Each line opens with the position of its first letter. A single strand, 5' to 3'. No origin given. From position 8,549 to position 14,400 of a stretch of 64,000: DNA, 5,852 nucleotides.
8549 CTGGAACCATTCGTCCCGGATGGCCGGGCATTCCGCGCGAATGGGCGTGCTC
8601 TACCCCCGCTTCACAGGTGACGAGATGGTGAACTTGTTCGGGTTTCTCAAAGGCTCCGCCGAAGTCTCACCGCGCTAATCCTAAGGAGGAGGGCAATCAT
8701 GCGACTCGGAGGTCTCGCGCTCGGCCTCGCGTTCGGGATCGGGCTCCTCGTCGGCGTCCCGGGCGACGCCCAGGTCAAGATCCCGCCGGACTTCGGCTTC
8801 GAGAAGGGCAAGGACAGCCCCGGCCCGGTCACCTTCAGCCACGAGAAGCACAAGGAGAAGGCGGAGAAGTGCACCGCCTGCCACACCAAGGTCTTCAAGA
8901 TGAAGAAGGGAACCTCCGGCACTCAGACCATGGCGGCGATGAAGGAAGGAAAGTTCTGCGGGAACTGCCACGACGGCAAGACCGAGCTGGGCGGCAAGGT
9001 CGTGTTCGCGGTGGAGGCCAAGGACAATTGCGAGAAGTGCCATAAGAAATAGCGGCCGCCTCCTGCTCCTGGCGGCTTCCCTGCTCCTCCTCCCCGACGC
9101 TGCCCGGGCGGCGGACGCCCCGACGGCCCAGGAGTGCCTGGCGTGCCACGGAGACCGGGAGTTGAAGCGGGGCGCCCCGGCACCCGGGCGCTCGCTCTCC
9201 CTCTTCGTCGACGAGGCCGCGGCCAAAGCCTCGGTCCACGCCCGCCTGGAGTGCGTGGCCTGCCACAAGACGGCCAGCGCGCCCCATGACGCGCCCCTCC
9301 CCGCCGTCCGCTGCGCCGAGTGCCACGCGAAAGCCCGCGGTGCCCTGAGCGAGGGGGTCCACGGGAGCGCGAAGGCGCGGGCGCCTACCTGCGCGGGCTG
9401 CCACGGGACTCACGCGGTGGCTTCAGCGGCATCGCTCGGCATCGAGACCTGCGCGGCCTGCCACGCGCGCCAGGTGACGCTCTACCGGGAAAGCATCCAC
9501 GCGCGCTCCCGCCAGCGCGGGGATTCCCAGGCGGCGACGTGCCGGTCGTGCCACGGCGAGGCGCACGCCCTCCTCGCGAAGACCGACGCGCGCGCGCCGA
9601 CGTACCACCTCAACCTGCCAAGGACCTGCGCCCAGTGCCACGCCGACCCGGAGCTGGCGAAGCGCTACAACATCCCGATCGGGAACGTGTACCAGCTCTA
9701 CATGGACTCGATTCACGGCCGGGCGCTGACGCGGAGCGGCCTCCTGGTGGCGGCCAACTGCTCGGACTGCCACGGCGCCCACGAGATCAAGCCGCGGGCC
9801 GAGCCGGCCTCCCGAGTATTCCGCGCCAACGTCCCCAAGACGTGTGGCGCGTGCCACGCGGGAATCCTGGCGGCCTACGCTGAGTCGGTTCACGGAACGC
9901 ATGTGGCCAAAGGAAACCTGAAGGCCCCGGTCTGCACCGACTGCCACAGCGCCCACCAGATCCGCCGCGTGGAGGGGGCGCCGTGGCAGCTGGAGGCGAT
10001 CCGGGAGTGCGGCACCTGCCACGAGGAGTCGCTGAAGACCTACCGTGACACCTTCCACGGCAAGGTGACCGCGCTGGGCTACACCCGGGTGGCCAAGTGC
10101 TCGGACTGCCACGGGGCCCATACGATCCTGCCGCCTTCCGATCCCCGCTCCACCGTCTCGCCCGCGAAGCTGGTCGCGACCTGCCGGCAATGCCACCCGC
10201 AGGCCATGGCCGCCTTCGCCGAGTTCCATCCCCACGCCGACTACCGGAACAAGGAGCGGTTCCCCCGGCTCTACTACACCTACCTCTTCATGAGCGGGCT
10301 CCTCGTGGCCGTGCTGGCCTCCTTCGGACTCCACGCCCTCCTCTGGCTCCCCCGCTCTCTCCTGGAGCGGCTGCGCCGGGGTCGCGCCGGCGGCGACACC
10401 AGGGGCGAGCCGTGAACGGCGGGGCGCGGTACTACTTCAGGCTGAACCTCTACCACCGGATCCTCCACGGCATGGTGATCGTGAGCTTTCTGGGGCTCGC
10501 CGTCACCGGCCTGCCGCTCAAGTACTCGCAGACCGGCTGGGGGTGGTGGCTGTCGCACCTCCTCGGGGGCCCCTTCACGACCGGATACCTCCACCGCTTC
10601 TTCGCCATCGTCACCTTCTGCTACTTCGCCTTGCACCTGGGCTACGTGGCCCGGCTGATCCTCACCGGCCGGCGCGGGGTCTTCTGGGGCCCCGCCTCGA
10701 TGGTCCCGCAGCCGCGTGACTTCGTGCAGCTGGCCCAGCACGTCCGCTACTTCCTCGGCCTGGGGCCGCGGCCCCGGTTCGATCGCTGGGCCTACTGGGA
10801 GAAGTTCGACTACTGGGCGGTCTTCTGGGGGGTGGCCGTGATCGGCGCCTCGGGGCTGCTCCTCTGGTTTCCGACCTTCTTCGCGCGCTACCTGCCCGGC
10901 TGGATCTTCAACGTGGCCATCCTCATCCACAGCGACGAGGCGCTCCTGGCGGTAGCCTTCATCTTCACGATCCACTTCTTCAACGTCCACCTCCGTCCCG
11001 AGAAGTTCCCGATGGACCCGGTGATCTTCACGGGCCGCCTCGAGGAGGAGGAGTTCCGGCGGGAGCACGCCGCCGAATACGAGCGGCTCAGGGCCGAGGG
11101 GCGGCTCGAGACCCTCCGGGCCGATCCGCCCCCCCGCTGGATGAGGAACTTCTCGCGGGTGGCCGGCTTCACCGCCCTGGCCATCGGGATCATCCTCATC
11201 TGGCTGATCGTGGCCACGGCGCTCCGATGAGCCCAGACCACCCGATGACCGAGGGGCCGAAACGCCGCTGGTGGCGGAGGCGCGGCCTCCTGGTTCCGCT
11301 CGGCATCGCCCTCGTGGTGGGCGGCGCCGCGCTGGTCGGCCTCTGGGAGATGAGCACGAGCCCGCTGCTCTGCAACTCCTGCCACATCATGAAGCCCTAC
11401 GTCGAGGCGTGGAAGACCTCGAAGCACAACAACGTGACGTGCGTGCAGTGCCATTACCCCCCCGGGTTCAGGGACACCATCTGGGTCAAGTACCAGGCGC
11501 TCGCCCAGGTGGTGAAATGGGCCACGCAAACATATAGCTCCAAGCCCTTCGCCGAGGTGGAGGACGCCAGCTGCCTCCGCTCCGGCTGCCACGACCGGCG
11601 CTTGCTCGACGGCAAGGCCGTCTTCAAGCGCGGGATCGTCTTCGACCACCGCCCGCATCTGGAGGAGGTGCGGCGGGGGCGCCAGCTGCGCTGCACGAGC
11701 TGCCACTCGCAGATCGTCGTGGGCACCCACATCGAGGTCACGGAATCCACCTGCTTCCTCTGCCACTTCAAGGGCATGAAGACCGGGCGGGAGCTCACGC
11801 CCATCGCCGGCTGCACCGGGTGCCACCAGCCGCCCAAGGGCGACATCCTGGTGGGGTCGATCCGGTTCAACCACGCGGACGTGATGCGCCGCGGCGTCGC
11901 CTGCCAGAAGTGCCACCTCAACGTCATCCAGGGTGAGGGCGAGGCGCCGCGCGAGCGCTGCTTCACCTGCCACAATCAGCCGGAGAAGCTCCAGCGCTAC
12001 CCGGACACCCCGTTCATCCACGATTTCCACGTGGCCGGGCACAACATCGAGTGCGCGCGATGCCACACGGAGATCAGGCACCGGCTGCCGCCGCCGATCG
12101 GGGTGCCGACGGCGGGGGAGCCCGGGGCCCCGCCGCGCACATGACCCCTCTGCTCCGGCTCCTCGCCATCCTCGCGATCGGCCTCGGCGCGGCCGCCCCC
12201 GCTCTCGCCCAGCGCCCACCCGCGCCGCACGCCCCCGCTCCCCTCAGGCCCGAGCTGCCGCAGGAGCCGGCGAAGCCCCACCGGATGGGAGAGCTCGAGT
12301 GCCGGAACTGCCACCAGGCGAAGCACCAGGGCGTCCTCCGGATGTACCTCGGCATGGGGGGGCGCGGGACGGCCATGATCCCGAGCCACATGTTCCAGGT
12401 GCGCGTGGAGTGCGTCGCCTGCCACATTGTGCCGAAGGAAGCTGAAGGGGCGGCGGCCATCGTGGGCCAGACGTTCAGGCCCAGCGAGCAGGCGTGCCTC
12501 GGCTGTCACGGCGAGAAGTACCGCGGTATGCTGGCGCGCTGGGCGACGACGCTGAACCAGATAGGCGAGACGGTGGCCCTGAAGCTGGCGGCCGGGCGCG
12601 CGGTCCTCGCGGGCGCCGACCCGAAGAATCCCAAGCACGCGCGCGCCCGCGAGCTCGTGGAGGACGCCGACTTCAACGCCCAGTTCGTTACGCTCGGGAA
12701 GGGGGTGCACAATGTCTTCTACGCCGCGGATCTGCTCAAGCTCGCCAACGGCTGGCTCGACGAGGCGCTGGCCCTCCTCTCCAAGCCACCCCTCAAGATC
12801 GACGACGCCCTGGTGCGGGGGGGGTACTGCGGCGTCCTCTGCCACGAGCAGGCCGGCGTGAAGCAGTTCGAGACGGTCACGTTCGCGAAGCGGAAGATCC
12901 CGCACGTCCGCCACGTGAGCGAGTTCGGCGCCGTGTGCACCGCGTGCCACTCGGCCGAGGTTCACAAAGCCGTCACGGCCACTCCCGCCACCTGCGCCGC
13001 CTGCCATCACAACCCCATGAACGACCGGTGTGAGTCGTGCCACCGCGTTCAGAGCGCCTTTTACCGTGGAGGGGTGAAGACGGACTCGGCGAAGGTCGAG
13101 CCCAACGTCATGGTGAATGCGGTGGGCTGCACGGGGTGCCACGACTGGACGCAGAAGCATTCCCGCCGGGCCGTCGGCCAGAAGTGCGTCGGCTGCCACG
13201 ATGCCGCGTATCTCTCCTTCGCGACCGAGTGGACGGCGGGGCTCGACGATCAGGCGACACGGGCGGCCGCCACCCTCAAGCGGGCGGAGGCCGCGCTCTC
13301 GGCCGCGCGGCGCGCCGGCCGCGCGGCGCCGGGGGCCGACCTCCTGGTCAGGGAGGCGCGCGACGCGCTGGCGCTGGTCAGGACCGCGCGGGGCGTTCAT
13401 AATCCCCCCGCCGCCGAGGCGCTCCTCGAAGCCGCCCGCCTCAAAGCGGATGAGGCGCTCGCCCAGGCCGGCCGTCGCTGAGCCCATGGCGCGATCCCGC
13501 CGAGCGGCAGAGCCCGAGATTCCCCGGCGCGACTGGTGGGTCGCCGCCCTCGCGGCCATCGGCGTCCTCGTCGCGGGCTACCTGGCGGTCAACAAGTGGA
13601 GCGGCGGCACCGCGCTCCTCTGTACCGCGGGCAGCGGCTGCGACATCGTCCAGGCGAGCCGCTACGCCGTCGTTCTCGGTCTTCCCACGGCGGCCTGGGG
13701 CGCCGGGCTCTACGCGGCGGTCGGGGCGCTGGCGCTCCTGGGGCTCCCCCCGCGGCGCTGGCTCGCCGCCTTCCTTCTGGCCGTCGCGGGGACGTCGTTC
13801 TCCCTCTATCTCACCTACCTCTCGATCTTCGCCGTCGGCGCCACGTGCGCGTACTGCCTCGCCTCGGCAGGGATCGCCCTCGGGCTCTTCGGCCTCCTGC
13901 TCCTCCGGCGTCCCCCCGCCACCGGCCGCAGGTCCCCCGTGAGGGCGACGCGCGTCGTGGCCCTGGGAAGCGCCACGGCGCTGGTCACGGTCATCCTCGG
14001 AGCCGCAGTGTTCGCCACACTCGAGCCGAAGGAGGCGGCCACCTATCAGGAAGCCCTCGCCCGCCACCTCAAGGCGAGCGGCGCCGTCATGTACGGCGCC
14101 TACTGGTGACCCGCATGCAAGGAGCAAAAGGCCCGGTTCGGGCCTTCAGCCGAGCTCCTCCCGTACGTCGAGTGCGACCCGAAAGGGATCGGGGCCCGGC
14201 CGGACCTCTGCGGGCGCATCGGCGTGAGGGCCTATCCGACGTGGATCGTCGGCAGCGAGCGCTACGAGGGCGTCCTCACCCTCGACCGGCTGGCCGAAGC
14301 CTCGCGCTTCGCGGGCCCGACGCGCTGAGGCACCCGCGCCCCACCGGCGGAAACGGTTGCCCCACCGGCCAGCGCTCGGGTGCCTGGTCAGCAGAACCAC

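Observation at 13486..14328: In-frame UGA replaces the first Cys of the CxxC motif in a VKOR-thioredoxin fusion: candidate selenoprotein hidden from the ORF track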

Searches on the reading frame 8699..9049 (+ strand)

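Call 88: search_protein_families(library=pfam, proteins=[window:8699-9049:+], max_evalue=0.001)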
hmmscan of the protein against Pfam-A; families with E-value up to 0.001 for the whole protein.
window:8699-9049:+ (117 aa): 2 families
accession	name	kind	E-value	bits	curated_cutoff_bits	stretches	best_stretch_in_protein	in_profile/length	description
PF14522.11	Cytochrome_C7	-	1.1e-15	57.6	24.8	1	44-116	1-67/67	Cytochrome c7 and related cytochrome c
PF02085.21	Cytochrom_CIII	-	5.7e-05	23.8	22.9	1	39-117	16-84/101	Class III cytochrome C family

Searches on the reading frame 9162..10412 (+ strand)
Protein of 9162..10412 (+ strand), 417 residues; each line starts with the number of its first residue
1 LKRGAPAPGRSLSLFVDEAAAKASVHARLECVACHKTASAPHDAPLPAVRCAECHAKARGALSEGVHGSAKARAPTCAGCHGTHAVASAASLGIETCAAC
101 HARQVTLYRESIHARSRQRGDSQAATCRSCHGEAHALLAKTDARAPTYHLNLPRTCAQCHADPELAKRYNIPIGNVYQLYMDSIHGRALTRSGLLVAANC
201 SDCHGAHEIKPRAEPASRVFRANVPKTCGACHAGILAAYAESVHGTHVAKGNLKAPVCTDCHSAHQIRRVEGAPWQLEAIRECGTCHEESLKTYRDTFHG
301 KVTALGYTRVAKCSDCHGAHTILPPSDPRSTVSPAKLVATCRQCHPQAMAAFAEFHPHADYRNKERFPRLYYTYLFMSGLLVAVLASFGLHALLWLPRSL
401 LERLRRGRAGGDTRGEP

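Call 88: search_protein_families(library=pfam, proteins=[window:9162-10412:+], max_evalue=0.001)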
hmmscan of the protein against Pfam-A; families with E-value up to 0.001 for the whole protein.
window:9162-10412:+ (417 aa): 4 families
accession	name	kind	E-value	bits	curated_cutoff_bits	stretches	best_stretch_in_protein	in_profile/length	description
PF14522.11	Cytochrome_C7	-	1.1e-17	64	24.8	2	244-317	5-66/67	Cytochrome c7 and related cytochrome c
PF14537.11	Cytochrom_c3_2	-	4.1e-16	59.7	25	1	27-101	5-78/79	Cytochrome c3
PF09699.15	Paired_CXXCH_1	-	5.7e-14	52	20.6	1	197-233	5-37/41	Doubled CXXCH motif (Paired_CXXCH_1)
PF00684.25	DnaJ_CXXCXGXG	-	6.9e-10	39.5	32.7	0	97-163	1-51/65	DnaJ central domain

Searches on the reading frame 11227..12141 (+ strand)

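Call 88: search_protein_families(library=pfam, proteins=[window:11227-12141:+], max_evalue=0.001)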
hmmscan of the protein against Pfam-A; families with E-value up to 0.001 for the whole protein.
window:11227-12141:+ (305 aa): 6 families
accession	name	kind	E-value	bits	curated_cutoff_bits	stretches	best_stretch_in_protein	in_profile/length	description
PF14522.11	Cytochrome_C7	-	6.9e-16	58.3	24.8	1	138-201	2-67/67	Cytochrome c7 and related cytochrome c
PF14537.11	Cytochrom_c3_2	-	2.7e-12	47.4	25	1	222-282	5-66/79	Cytochrome c3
PF03264.19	Cytochrom_NNT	-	2.8e-10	40.6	24.1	1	29-106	20-102/174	NapC/NirT cytochrome c family, N-terminal region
PF02085.21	Cytochrom_CIII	-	9.2e-10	39.2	22.9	1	210-284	19-86/101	Class III cytochrome C family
PF22113.1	Mtrc-MtrF_II-IV_dom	-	5.4e-08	33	30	0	49-80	9-39/176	Outer membrane cytochrome MtrC/MtrF-like, domains II/IV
PF22678.1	Cytochrom_c_NrfB-like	-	1.7e-05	25.7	27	0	196-281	1-66/89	Cytochrome c-type protein NrfB-like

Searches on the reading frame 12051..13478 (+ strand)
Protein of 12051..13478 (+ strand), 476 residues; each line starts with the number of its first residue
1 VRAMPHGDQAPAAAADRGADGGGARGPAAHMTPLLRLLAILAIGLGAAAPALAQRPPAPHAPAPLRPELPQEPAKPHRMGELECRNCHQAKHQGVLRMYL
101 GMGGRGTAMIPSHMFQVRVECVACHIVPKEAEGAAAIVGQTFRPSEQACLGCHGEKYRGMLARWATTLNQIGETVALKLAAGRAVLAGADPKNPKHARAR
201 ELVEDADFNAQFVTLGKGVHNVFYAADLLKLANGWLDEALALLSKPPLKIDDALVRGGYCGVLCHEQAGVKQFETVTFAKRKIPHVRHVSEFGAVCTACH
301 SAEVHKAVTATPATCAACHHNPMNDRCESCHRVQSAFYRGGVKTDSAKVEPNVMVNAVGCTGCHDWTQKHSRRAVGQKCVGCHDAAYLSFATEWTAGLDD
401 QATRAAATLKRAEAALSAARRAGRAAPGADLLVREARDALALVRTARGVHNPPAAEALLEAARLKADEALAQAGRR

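Call 88: search_protein_families(library=pfam, proteins=[window:12051-13478:+], max_evalue=0.001)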
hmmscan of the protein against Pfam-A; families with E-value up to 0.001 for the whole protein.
window:12051-13478:+ (476 aa): 3 families
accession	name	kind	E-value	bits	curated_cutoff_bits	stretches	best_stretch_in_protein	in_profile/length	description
PF14522.11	Cytochrome_C7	-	3.1e-09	37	24.8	0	324-384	13-67/67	Cytochrome c7 and related cytochrome c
PF14537.11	Cytochrom_c3_2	-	8.3e-08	33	25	0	357-386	6-36/79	Cytochrome c3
PF09699.15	Paired_CXXCH_1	-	2.5e-05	24.3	20.6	0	120-156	8-39/41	Doubled CXXCH motif (Paired_CXXCH_1)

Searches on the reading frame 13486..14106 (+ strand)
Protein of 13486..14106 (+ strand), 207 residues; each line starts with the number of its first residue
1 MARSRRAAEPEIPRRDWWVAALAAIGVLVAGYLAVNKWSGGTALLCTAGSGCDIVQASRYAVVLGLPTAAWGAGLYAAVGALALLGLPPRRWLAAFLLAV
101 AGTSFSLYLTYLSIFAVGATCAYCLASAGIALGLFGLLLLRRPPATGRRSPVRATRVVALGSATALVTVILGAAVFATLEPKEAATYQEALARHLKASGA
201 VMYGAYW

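Call 11: find_related_loci(query=window:13486-14106:+, collection=genome_contigs, flank=10000)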
Query seq(207 aa) (207 aa) in genome_contigs; peptide patterns used: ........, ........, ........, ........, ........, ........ (x = any residue, [..] = any of these).
566 stretches matched a pattern; 2 encode a relative of the query (tblastn E <= 1e-3); 2 distinct loci.
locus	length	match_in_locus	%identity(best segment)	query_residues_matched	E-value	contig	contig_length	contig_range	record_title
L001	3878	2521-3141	87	1-207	4e-94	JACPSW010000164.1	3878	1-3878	MAG: Candidatus Rokuibacteriota bacterium isolate NC_groundwater_716_Ag_S-0.2um_69_13 S36_SO-2_scaffold_740820, whole ge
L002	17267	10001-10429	41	15-150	5e-20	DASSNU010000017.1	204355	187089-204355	MAG TPA_asm: Gemmatimonadaceae bacterium isolate SMAG_U1234 k141_918319, whole genome shotgun sequence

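Call 38: find_encoding_contigs(protein=window:13486-14106:+, flank=10000, max_places=4)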
Protein window:13486-14106:+ (207 aa): 22 contigs read that carry it; 4 places shown.
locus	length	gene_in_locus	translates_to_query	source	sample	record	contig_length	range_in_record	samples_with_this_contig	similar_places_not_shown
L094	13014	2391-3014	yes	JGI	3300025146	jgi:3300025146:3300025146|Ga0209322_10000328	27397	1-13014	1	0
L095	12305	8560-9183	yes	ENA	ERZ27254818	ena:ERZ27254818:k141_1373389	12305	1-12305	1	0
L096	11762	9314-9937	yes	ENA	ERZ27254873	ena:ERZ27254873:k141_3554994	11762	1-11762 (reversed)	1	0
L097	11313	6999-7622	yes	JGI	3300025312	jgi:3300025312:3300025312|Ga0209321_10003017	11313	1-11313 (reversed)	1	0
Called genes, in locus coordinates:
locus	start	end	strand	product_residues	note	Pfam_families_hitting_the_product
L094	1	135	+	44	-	?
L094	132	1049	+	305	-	PF03264:Cytochrom_NNT, PF14522:Cytochrome_C7 (faint), PF22113:Mtrc-MtrF_II-IV_dom (faint), PF02085:Cytochrom_CIII (weak), PF14537:Cytochrom_c3_2 (weak)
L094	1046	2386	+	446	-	PF14522:Cytochrome_C7 (faint), PF14537:Cytochrom_c3_2 (faint), PF09699:Paired_CXXCH_1 (faint)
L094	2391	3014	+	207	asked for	PF07884:VKOR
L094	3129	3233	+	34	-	-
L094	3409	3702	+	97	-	PF04023:FeoA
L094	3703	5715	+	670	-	PF01926:MMR_HSR1, PF02421:FeoB_N, PF17910:FeoB_Cyto, PF07670:Gate, PF07664:FeoB_C, PF07670:Gate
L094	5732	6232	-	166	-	PF13298:LigD_N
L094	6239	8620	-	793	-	PF20437:LonC_helical, PF13654:AAA_32, PF20436:LonB_AAA-LID, PF05362:Lon_C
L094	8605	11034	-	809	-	PF01326:PPDK_N, PF00391:PEP-utilizers, PF02896:PEP-utilizers_C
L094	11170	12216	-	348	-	PF04055:Radical_SAM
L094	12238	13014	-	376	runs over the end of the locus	PF18854:baeRF_family10, PF18844:baeRF_family2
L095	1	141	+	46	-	?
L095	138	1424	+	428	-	PF02085:Cytochrom_CIII (faint), PF09699:Paired_CXXCH_1 (faint), PF13435:Cytochrome_C554 (faint), PF14522:Cytochrome_C7 (faint), PF14537:Cytochrom_c3_2 (faint), PF22113:Mtrc-MtrF_II-IV_dom (faint), PF22678:Cytochrom_c_NrfB-like (faint)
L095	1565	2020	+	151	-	PF00355:Rieske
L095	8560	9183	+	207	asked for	PF07884:VKOR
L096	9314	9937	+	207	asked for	PF07884:VKOR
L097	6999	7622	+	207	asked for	PF07884:VKOR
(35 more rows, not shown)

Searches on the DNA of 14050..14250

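Call 35: search_rna_families(source=window, start=14050, end=14250, threshold=evalue, max_evalue=10)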
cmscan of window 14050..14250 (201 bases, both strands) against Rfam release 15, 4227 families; matches with E-value up to 10: 6.
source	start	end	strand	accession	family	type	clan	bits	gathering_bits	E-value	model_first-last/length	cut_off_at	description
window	14050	14099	-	RF02827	Scr6106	Gene; sRNA;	-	17.5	52.5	5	1-51/85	3'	Streptomyces RNA 6106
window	14057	14085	-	RF01356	CRISPR-DR28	Gene; CRISPR;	-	16.3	35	1.7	1-24/24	no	CRISPR RNA direct repeat element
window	14166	14188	+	RF03059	raiA-hairpin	Gene; sRNA;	-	13.5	43.7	3.7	1-48/48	no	raiA-hairpin RNA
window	14052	14123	-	RF03030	salivarius-1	Gene; sRNA;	-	12.8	50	6.3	1-56/56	no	salivarius-1 RNA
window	14127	14148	+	RF00617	cHP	Cis-reg;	CL00129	12.1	40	5.1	17-40/45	no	Flavivirus capsid hairpin cHP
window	14120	14162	-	RF01151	snoU82P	Gene; snRNA; snoRNA; CD-box;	-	8.8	42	5.4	1-55/55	no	Small nucleolar RNA U82P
